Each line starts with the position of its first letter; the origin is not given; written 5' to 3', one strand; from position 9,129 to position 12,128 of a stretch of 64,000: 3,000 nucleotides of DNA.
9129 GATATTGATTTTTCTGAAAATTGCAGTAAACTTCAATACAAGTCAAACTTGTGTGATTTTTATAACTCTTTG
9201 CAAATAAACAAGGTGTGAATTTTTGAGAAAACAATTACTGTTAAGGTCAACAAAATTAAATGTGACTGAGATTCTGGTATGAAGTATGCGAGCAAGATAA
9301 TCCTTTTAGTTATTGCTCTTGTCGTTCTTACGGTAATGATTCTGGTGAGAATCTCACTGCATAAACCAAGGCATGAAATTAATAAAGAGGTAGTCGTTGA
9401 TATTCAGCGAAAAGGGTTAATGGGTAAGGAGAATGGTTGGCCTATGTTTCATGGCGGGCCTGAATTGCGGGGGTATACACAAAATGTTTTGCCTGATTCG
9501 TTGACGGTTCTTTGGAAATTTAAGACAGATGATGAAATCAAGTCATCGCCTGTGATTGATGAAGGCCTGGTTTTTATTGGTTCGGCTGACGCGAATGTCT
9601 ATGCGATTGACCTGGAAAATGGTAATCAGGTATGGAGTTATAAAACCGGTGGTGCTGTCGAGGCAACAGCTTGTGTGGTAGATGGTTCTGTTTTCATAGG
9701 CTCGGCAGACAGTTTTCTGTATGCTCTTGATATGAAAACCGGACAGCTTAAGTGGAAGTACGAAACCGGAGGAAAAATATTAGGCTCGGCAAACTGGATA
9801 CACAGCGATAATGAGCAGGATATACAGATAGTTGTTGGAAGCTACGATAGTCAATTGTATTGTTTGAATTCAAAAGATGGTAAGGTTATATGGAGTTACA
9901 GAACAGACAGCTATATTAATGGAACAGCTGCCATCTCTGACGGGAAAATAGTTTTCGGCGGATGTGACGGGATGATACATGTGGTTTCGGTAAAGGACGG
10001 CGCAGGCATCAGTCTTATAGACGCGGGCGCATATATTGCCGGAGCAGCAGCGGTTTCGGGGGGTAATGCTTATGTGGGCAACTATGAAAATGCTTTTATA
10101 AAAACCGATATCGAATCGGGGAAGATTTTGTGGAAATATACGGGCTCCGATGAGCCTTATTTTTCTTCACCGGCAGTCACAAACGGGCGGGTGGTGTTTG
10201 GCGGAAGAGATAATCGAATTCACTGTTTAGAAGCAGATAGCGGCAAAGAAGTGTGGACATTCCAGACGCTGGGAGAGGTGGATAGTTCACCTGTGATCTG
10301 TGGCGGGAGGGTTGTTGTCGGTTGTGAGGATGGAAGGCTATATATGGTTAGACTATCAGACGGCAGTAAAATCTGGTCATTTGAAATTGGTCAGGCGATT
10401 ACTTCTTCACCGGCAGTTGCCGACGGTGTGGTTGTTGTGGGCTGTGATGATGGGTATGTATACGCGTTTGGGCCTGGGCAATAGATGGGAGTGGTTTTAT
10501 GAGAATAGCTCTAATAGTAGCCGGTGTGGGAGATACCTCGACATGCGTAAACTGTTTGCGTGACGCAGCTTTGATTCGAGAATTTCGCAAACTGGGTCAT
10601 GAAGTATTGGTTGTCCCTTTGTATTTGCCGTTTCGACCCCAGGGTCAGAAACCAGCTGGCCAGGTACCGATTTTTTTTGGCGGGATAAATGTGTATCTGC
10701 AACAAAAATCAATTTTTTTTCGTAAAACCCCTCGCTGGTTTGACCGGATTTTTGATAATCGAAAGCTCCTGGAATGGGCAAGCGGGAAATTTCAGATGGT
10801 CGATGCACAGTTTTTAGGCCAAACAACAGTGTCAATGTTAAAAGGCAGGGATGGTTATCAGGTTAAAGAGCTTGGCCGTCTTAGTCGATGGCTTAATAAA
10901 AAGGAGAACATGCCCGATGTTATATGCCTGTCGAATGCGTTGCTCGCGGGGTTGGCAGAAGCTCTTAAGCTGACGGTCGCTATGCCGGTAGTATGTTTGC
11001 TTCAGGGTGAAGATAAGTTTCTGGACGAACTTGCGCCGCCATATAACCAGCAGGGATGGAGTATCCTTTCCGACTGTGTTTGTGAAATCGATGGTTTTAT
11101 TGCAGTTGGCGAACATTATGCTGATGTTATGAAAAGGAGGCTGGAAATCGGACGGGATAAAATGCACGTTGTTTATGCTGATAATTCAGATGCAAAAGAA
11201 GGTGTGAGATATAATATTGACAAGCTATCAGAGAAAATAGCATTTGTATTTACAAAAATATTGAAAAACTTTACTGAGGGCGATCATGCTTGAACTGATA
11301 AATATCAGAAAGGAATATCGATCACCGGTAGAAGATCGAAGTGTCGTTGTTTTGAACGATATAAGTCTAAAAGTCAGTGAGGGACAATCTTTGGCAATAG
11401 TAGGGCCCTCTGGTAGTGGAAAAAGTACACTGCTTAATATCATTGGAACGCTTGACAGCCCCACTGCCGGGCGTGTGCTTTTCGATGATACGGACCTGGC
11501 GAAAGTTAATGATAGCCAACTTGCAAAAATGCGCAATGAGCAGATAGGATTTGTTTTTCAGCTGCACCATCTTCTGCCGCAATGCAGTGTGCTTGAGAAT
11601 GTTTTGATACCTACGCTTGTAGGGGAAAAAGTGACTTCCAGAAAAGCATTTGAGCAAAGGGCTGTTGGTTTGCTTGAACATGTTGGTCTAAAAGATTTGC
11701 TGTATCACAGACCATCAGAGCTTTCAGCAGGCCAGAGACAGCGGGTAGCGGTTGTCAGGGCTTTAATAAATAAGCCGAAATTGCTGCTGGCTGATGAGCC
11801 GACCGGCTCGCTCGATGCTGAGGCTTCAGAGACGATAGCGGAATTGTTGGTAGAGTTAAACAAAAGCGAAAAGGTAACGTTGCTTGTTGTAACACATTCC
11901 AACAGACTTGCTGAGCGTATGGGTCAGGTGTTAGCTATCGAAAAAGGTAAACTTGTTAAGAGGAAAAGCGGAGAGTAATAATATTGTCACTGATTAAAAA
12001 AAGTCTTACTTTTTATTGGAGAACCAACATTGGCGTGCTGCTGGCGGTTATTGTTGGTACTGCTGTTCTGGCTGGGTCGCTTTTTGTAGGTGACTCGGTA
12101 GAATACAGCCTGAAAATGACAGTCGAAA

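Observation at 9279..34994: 25.7-kb, 18-gene co-directional locus combining envelope propellers, an FtsX-type ABC exporter, a NapGH-like electron conduit, NAD(P)H flavo-iron-sulfur enzymes and a terpenoid cyclase block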

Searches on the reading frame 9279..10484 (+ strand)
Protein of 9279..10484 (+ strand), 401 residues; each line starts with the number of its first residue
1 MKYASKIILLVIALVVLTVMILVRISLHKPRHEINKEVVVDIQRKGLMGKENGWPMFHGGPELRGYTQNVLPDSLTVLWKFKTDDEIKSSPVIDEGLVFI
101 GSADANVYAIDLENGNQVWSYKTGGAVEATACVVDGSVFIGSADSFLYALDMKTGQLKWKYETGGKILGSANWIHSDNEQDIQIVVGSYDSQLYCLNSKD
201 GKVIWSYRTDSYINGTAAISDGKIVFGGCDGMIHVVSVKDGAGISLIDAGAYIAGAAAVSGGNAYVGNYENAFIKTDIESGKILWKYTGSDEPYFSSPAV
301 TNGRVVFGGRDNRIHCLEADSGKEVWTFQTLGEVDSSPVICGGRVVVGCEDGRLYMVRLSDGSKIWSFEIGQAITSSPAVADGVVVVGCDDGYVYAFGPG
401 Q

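Call 5: search_protein_families(library=pfam, proteins=[window:9279-10484:+], max_evalue=0.01)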
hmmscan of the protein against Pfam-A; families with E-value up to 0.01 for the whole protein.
window:9279-10484:+ (401 aa): 13 families
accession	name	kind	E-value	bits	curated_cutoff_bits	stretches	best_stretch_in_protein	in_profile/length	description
PF13570.13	Beta-prop_ACSF4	-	1.6e-67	228.7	133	3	183-340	63-222/329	Beta-alanine-activating enzyme, beta-propeller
PF13360.13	PQQ_2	-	2.1e-44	152.4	27.6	3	230-386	2-173/233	Outer membrane protein assembly factor BamB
PF01011.28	PQQ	-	2.2e-16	60.1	26.7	2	126-218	48-151/595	Glucose/ethanol/alcohol dehydrogenase, beta-propeller domain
PF17005.11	WD40_like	-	2.5e-10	40.7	40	1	304-397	14-107/301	WD40-like domain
PF23414.1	Beta-prop_EML_2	-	1.2e-09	38.4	90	0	304-397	12-108/266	Echinoderm microtubule-associated protein second beta-propeller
PF24796.1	WDR55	-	5.4e-09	35.9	200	1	79-239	91-251/296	WDR55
PF24807.1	WD40_CDC20-Fz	-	3e-06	27.2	200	0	184-329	23-174/292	CDC20/Fizzy WD40 domain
PF25293.1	Beta-prop_EMC1_N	-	4.1e-06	27.1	34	1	102-220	37-160/219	EMC1 N-terminal beta-propeller domain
PF25171.1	Beta-prop_WDR36-Utp21_1st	-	3.9e-05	23.7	80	0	344-395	122-175/266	WDR36/Utp21 first beta-propeller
PF25174.1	Beta-prop_THOC3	-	6.2e-05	22.6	305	0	98-164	62-129/272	THOC3 beta-propeller domain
PF23184.1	WD40_CFAP43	-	0.0022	17.6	26.9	0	98-157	51-111/324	CFAP43, WD40 domain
PF25172.1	Beta-prop_WDR3_2nd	-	0.0027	17.4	140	0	305-370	13-78/293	WDR3 second beta-propeller domain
PF23727.1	Beta-prop_FAM234A_B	-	0.0078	15.2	26.4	0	77-204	27-167/467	FAM234A/B beta-propeller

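Call 7: search_protein_families(library=ncbifam, proteins=[window:9279-10484:+], max_evalue=0.001)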
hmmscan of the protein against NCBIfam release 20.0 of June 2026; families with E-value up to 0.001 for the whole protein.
window:9279-10484:+ (401 aa): 9 families
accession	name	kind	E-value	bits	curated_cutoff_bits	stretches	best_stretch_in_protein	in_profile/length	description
TIGR03300.1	assembly_YfgL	equivalog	2.8e-55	187.5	285.2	4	76-206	86-215/377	outer membrane protein assembly factor BamB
NF053615.1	SerThrKinAfsKStmc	equivalog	1.4e-40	139.7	1300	4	249-397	653-799/809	protein serine/threonine kinase AfsK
NF008351.0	PRK11138.1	equivalog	7.3e-36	123.5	423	4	131-242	116-226/394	outer membrane protein assembly factor BamB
TIGR03075.1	PQQ_enz_alc_DH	subfamily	5e-26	91.4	480.05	3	74-163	46-148/530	PQQ-dependent dehydrogenase, methanol/ethanol family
TIGR04528.1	acido_non_PQQ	subfamily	1.7e-20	73.3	650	3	73-162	30-129/493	acido-empty-quinoprotein group A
NF050114.1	Rv3212_fam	equivalog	4e-11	42.8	150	1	69-122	48-98/393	Rv3212 family protein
TIGR03074.1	PQQ_membr_DH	subfamily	1.6e-10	39.5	832.65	0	126-166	204-244/783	membrane-bound PQQ-dependent dehydrogenase, glucose/quinate/shikimate family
NF041516.1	PA2928_fam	subfamily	3.5e-08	33.2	70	0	146-206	315-373/376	PA2928 family protein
NF040673.1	PLuB_PQQ_rpt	exception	0.00013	21.1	250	0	139-208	258-326/395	PLuB system PQQ-binding repeat protein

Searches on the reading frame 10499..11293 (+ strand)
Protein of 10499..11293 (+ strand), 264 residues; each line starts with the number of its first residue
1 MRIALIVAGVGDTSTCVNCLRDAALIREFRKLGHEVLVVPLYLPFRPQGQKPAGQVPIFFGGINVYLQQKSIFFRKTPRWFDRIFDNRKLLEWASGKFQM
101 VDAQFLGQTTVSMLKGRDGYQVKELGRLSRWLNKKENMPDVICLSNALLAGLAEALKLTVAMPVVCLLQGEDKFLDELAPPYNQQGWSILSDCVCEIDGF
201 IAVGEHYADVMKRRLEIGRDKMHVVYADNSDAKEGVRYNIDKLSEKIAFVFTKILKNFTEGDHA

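Call 5: search_protein_families(library=pfam, proteins=[window:10499-11293:+], max_evalue=0.01)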
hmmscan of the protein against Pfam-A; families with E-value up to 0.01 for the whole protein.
window:10499-11293:+ (264 aa): 2 families
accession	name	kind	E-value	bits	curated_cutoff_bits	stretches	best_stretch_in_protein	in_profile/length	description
PF13439.12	Glyco_transf_4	-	1.5e-08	35.3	28.5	1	123-226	59-163/170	Glycosyltransferase Family 4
PF13579.12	Glyco_trans_4_4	-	2.4e-06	28.4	29.7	1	25-226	10-156/158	Glycosyl transferase 4-like domain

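Call 7: search_protein_families(library=ncbifam, proteins=[window:10499-11293:+], max_evalue=0.001)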
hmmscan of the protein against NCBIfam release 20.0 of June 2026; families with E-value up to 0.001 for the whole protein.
window:10499-11293:+ (264 aa): 0 families

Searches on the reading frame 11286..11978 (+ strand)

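Call 5: search_protein_families(library=pfam, proteins=[window:11286-11978:+], max_evalue=0.01)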
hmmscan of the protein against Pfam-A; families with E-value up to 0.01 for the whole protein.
window:11286-11978:+ (230 aa): 11 families
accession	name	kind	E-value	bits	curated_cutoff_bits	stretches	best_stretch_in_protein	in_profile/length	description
PF00005.33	ABC_tran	-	1.8e-37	129.5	25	1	23-173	1-136/137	ABC transporter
PF13304.12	AAA_21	-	2e-10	41.7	27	2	137-208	229-302/304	AAA domain, putative AbiEii toxin, Type IV TA system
PF02463.25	SMC_N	-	1.3e-06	28.4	40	1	35-220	26-213/220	RecF/RecN/SMC N terminal domain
PF13555.12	AAA_29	-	0.00011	22.3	27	1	28-53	17-42/61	P-loop containing region of AAA domain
PF13175.12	AAA_15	-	0.001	19.2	32.1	0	25-78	16-64/374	AAA ATPase domain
PF13191.12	AAA_16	-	0.0022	18.9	32.6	1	30-141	19-104/167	AAA ATPase domain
PF03193.22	RsgA_GTPase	-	0.0027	18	30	1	29-53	103-126/174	RsgA GTPase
PF13401.12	AAA_22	-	0.003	18.3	27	1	32-57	4-29/130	AAA domain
PF25199.1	nSTAND_NTPase5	-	0.0032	17.7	34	0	33-82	41-93/145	Novel STAND NTPase 5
PF00006.31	ATP-synt_ab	-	0.0035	17.4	29.5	0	25-53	6-34/213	ATP synthase alpha/beta family, nucleotide-binding domain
PF20703.3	nSTAND1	-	0.0069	16.5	27.1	0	27-51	27-51/379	Novel STAND NTPase 1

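Call 7: search_protein_families(library=ncbifam, proteins=[window:11286-11978:+], max_evalue=0.001)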
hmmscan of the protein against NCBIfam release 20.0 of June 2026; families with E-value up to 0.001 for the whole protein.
window:11286-11978:+ (230 aa): 189 families (the best 25 are shown)
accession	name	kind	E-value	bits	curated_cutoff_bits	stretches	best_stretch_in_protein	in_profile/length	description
TIGR02211.1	LolD_lipo_ex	equivalog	4.3e-78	261.8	307.75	1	1-224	1-220/221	lipoprotein-releasing ABC transporter ATP-binding protein LolD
NF008639.0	PRK11629.1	equivalog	5.8e-69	232.1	360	1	6-225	11-226/234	lipoprotein-releasing ABC transporter ATP-binding protein LolD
NF007826.0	PRK10535.1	equivalog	3.3e-57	194.2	966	1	1-226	4-224/648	macrolide ABC transporter ATP-binding protein/permease MacB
TIGR03608.1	L_ocin_972_ABC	subfamily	7.7e-57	192.1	254.85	1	6-217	3-205/206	putative bacteriocin export ABC transporter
NF007879.0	PRK10584.1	equivalog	4e-54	183.7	336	1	17-224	20-225/228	putative ABC transporter ATP-binding protein YbbA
TIGR02315.1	ABC_phnC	equivalog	5.7e-53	179.8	266.1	1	1-226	1-227/243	phosphonate ABC transporter ATP-binding protein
TIGR02982.1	heterocyst_DevA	subfamily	1.1e-52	178.8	295.8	1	19-223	17-219/220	ABC exporter ATP-binding subunit, DevA family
TIGR02673.1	FtsE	equivalog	1.2e-52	178.7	264.85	1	1-221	1-213/214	cell division ATP-binding protein FtsE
NF038007.1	ABC_ATP_DarD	equivalog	2.7e-50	170.9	375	1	1-223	1-218/218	darobactin export ABC transporter ATP-binding protein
TIGR02314.1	ABC_MetN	equivalog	3.9e-48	164.2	499.7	1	1-228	1-224/343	methionine ABC transporter ATP-binding protein MetN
NF040933.2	ABC_arch_GlcV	equivalog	6.1e-48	163.5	450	1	5-209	6-205/357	glucose ABC transporter ATP-binding protein GlcV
NF007027.0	PRK09493.1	equivalog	2.5e-46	158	379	1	19-225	13-216/240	glutamine ABC transporter ATP-binding protein GlnQ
TIGR03005.1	ectoine_ehuA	equivalog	6.6e-45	153.3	345.4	1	20-226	13-228/252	ectoine/hydroxyectoine ABC transporter ATP-binding protein EhuA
TIGR01186.1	proV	subfamily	7.3e-43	147.1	326.6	1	21-223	7-208/363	betaine/proline/choline family ABC transporter ATP-binding protein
TIGR00968.1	3a0106s01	subfamily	1.9e-42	145.4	342.75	1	19-225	12-211/237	sulfate ABC transporter ATP-binding protein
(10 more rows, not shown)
